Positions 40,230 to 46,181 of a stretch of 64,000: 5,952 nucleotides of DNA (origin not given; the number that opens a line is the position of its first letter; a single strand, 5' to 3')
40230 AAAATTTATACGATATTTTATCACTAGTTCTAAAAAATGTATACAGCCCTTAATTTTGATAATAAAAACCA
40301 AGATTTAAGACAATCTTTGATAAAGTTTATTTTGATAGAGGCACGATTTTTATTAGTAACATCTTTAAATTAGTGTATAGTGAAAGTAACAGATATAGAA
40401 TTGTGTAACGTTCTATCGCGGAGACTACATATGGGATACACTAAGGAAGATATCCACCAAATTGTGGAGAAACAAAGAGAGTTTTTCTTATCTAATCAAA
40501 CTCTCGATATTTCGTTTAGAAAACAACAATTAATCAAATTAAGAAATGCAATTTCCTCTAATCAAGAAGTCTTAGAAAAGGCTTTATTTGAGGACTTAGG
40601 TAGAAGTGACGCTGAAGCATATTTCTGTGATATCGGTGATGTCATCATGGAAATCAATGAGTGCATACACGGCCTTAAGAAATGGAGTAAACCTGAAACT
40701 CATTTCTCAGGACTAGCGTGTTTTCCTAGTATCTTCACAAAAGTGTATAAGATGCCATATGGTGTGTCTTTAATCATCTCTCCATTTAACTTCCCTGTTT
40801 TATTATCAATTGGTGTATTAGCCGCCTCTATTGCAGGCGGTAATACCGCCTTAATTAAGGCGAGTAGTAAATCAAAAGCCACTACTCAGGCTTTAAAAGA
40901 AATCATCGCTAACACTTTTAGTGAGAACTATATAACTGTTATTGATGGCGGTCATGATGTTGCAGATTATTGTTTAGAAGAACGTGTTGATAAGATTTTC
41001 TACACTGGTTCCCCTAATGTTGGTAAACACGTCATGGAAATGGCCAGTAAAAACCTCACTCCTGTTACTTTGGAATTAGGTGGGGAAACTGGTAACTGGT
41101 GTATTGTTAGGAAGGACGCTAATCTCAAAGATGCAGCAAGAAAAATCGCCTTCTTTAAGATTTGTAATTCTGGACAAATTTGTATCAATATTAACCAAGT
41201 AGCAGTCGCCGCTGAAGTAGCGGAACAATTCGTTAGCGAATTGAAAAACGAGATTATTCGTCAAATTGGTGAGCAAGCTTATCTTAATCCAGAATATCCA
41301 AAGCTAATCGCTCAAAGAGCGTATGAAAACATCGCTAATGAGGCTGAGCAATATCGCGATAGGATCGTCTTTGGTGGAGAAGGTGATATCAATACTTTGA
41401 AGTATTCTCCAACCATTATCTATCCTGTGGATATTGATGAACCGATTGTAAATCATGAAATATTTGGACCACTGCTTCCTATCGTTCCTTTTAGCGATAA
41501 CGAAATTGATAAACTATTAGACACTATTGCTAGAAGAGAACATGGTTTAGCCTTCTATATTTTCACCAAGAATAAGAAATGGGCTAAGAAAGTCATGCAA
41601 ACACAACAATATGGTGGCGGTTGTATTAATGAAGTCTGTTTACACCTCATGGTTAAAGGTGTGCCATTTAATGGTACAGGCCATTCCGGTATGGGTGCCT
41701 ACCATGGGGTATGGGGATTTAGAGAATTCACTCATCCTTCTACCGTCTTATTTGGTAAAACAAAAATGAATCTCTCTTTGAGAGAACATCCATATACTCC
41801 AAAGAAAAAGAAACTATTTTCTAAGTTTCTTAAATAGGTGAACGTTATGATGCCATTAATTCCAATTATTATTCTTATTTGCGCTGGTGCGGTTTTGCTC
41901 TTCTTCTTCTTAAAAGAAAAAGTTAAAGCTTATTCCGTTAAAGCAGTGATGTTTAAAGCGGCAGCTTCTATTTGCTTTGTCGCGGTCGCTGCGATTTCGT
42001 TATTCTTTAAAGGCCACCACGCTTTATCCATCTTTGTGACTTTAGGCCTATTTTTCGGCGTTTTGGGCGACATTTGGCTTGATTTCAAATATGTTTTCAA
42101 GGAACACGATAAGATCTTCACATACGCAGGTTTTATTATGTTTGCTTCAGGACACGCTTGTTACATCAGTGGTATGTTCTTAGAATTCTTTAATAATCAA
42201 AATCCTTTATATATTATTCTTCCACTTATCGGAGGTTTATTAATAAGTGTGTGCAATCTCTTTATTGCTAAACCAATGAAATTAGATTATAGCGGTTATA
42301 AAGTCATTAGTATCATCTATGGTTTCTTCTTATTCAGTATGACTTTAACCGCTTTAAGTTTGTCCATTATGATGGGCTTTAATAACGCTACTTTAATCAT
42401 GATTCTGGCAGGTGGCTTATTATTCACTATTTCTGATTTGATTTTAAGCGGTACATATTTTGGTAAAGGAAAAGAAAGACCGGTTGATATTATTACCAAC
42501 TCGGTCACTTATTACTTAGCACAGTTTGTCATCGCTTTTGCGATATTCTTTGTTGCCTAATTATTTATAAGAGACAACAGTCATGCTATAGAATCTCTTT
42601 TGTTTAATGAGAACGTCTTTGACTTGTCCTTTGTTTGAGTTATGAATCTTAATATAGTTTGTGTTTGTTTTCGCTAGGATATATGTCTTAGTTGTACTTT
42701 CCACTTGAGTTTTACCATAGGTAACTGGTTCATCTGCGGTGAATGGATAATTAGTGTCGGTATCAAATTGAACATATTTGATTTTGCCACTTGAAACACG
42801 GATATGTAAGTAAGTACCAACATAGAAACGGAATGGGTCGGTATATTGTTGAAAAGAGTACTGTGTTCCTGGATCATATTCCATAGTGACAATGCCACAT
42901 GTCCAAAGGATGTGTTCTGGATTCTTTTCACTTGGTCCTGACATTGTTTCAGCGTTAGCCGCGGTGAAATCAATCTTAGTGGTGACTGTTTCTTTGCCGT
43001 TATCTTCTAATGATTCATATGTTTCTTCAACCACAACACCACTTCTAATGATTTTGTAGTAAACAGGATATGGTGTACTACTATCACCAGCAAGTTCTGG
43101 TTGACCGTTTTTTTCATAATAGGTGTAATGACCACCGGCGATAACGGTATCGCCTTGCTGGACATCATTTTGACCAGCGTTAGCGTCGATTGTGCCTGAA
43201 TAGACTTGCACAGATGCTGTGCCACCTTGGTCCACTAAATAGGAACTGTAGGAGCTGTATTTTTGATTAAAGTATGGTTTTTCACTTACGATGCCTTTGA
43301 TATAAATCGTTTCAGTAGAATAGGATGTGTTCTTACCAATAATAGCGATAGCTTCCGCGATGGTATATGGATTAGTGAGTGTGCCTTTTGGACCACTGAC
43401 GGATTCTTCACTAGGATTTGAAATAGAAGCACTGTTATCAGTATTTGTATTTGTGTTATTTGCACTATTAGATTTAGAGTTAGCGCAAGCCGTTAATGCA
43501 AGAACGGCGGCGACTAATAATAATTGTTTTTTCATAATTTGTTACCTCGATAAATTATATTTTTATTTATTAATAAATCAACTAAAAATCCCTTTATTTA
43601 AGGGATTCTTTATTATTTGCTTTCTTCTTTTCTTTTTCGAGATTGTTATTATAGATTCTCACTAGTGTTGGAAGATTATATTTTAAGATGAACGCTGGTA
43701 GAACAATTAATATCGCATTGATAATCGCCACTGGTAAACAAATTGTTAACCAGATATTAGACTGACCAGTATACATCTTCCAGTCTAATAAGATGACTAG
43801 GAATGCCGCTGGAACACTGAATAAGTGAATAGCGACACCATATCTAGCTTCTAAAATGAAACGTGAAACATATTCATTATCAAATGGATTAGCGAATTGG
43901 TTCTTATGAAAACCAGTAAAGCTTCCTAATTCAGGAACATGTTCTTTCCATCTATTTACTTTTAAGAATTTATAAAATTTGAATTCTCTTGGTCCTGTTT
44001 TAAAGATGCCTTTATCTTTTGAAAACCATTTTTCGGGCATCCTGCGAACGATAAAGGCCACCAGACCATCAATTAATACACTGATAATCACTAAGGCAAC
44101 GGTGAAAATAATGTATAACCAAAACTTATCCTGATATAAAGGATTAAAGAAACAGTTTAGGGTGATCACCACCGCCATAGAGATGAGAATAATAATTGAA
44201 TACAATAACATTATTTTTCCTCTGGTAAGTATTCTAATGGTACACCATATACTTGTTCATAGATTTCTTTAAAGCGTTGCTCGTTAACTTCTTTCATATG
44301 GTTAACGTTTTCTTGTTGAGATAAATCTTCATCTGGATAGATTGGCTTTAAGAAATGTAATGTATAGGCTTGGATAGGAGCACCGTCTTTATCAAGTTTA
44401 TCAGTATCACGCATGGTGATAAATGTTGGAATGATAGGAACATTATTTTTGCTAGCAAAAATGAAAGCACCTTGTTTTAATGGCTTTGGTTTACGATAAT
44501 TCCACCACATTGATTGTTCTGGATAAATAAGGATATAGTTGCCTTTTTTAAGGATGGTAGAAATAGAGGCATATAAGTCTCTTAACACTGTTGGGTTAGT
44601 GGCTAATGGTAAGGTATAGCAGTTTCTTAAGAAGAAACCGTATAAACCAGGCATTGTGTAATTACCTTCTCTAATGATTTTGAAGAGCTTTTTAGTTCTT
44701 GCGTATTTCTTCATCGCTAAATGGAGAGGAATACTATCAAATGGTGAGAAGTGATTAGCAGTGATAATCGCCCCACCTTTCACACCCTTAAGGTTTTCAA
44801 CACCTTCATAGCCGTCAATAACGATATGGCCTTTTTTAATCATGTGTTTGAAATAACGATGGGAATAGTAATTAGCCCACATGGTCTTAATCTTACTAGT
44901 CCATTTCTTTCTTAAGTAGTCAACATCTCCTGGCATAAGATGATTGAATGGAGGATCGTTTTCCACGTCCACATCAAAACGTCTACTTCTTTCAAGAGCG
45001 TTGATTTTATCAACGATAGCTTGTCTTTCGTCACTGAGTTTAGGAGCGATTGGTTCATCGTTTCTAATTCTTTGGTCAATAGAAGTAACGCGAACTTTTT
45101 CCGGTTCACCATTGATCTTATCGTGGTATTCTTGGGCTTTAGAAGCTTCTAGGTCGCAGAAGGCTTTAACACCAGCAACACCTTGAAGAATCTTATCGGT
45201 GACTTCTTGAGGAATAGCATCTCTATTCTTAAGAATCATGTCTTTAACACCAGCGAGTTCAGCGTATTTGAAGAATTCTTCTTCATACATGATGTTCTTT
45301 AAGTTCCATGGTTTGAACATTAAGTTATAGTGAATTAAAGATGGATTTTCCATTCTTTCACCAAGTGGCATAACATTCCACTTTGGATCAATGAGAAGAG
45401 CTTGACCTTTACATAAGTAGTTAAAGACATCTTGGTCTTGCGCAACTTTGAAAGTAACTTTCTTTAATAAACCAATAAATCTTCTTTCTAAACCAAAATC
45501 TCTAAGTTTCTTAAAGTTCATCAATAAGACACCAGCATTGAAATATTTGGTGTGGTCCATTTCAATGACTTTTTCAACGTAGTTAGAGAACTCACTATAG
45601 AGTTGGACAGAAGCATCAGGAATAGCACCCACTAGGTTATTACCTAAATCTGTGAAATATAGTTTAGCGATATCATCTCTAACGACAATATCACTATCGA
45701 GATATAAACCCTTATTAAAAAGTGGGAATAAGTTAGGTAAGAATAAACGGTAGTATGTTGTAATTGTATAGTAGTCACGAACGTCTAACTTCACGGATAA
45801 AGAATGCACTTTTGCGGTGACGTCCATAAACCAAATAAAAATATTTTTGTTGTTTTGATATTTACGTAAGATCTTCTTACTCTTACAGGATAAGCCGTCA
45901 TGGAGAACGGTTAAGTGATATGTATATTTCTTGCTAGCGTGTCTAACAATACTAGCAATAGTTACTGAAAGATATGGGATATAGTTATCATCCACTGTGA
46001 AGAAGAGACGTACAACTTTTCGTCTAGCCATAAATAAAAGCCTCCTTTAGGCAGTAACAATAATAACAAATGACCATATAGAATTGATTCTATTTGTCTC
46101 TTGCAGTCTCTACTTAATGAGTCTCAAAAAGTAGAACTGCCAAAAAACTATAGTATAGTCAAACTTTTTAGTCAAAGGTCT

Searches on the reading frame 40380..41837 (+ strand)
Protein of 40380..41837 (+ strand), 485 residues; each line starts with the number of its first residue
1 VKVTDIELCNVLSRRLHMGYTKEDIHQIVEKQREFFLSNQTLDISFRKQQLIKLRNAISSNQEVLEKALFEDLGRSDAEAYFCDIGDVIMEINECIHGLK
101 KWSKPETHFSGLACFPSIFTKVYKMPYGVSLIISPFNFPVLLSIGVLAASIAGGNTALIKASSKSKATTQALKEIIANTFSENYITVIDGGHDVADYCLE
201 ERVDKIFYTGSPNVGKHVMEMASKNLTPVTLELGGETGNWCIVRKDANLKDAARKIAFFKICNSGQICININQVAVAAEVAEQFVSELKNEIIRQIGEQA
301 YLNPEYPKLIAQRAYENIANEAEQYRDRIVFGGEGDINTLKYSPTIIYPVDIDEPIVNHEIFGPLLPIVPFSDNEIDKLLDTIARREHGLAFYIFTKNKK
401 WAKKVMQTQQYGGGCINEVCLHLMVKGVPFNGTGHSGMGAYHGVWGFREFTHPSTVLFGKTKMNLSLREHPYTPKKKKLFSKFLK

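Call 58: search_protein_families(library=pfam, proteins=[window:40380-41837:+], max_evalue=0.001)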
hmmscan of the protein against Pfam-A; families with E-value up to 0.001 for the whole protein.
window:40380-41837:+ (485 aa): 1 family
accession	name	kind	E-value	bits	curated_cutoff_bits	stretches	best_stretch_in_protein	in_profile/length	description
PF00171.27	Aldedh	-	1.5e-74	251.7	23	1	21-456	27-461/461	Aldehyde dehydrogenase family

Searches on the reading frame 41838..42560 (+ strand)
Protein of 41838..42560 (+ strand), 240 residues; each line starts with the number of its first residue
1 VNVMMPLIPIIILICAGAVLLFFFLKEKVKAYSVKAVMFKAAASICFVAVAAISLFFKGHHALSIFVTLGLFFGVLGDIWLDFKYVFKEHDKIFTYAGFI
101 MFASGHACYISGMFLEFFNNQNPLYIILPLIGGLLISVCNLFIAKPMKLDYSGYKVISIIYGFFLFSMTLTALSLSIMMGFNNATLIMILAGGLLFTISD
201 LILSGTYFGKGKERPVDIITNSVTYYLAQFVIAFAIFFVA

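Call 93: search_protein_families(library=pfam, proteins=[window:41838-42560:+], max_evalue=0.001)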
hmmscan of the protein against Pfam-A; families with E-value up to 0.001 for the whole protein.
window:41838-42560:+ (240 aa): 1 family
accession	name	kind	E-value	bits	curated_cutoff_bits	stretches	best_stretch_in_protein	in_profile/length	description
PF07947.19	YhhN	-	4.3e-23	82.4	25.6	1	37-234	3-180/182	YhhN family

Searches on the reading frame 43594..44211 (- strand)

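Call 57: search_protein_families(library=pfam, proteins=[window:43594-44211:-], max_evalue=0.001)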
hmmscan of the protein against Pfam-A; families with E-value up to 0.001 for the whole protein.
window:43594-44211:- (205 aa): 1 family
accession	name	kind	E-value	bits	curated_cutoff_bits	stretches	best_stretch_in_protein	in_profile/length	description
PF18927.5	CrtO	-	4.7e-16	59.7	27.3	1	59-188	1-122/123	Glycosyl-4,4'-diaponeurosporenoate acyltransferase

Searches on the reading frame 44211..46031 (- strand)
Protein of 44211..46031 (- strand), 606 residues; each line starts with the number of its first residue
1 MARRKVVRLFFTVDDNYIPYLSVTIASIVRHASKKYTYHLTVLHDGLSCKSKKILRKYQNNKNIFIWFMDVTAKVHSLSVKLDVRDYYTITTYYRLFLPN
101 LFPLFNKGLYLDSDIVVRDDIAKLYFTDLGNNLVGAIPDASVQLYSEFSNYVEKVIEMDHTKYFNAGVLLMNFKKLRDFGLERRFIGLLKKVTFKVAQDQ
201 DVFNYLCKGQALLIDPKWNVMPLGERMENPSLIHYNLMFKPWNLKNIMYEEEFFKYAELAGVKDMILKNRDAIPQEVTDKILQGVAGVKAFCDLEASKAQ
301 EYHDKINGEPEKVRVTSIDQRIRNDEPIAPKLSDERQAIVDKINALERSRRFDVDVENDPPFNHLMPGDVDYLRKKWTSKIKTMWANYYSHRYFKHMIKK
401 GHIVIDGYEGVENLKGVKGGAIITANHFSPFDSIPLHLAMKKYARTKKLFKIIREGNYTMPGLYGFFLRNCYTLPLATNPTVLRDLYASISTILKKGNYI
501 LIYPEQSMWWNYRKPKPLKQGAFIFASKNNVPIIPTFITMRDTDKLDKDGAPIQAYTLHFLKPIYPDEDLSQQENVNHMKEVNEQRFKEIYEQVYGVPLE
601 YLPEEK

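Call 57: search_protein_families(library=pfam, proteins=[window:44211-46031:-], max_evalue=0.001)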
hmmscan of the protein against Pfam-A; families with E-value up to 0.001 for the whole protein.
window:44211-46031:- (606 aa): 3 families
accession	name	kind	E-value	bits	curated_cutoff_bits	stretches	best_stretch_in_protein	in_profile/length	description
PF01501.26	Glyco_transf_8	-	1.3e-45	156.4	24.3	1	9-243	2-250/253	Glycosyl transferase family 8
PF01553.26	Acyltransferase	-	1.6e-12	47.8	23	1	409-538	5-131/132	Acyltransferase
PF18404.7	Glyco_transf_24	-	3e-06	27.3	25.7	1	17-142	12-133/268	Glucosyltransferase 24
